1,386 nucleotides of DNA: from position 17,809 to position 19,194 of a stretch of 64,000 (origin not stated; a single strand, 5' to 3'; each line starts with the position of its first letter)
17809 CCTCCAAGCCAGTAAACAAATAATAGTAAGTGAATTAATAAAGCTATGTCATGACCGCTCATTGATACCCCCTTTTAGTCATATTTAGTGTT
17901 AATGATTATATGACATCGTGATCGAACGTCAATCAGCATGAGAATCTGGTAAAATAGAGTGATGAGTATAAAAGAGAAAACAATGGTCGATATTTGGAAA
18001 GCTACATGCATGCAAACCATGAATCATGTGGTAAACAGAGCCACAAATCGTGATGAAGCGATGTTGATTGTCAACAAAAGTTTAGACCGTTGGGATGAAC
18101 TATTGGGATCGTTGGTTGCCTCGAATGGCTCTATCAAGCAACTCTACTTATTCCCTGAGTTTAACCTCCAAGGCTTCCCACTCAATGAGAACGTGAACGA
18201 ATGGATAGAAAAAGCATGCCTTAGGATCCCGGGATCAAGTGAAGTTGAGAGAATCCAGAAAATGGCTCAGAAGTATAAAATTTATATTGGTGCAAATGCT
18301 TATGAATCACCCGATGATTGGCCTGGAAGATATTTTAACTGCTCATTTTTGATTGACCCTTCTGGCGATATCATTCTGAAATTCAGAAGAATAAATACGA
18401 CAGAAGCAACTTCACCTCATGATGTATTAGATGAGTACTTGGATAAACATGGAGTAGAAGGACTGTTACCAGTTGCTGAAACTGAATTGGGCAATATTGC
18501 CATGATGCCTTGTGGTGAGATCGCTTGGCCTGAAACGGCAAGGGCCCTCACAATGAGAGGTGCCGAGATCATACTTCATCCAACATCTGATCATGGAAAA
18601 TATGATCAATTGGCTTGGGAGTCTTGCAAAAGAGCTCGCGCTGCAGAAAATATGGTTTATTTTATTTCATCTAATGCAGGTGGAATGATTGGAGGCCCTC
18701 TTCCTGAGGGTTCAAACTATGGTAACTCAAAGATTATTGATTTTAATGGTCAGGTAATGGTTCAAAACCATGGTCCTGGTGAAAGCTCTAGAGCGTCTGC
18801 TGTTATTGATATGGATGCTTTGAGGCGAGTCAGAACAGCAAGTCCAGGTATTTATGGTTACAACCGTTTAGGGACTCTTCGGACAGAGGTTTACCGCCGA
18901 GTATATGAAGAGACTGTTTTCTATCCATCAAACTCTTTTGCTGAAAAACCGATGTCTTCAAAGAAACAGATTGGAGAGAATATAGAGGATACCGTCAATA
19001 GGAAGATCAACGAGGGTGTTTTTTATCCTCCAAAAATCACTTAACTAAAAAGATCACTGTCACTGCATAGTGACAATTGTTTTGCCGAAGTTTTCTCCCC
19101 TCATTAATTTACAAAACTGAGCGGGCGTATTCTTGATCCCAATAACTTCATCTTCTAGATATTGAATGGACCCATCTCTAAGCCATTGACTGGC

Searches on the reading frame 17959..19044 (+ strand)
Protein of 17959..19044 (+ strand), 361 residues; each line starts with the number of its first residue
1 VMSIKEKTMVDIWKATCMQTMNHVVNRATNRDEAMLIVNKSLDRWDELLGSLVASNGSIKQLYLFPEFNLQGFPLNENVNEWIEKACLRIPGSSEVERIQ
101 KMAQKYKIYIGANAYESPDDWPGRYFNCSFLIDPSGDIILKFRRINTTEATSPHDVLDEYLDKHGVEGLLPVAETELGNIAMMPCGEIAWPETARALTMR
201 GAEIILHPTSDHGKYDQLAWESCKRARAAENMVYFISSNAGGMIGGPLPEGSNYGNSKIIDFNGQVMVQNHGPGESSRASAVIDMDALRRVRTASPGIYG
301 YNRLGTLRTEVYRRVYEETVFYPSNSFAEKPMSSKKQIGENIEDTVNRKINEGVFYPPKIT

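Call 59: search_protein_families(library=ncbifam, proteins=[window:17959-19044:+], max_evalue=0.00001)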
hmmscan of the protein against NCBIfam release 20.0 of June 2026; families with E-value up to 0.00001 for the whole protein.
window:17959-19044:+ (361 aa): 6 families
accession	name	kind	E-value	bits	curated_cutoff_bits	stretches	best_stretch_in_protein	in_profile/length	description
TIGR03381.1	agmatine_aguB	equivalog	2.7e-17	63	410.25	1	61-299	34-268/279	N-carbamoylputrescine amidase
NF009803.0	PRK13287.1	equivalog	5.7e-16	58.2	406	1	61-272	54-247/333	formamidase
NF043013.1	DeGluthAmidYersProt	equivalog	1e-12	47.8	500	1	97-296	67-263/278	deaminated glutathione amidase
NF033621.1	de_GSH_amidase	exception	1.6e-11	44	355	1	121-296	87-248/260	deaminated glutathione amidase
NF040852.1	nitrile_Arch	equivalog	3.3e-11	42.8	500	1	60-244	34-201/262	nitrilase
NF009802.0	PRK13286.1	equivalog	6.7e-10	38.4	427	1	61-293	53-268/345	aliphatic amidase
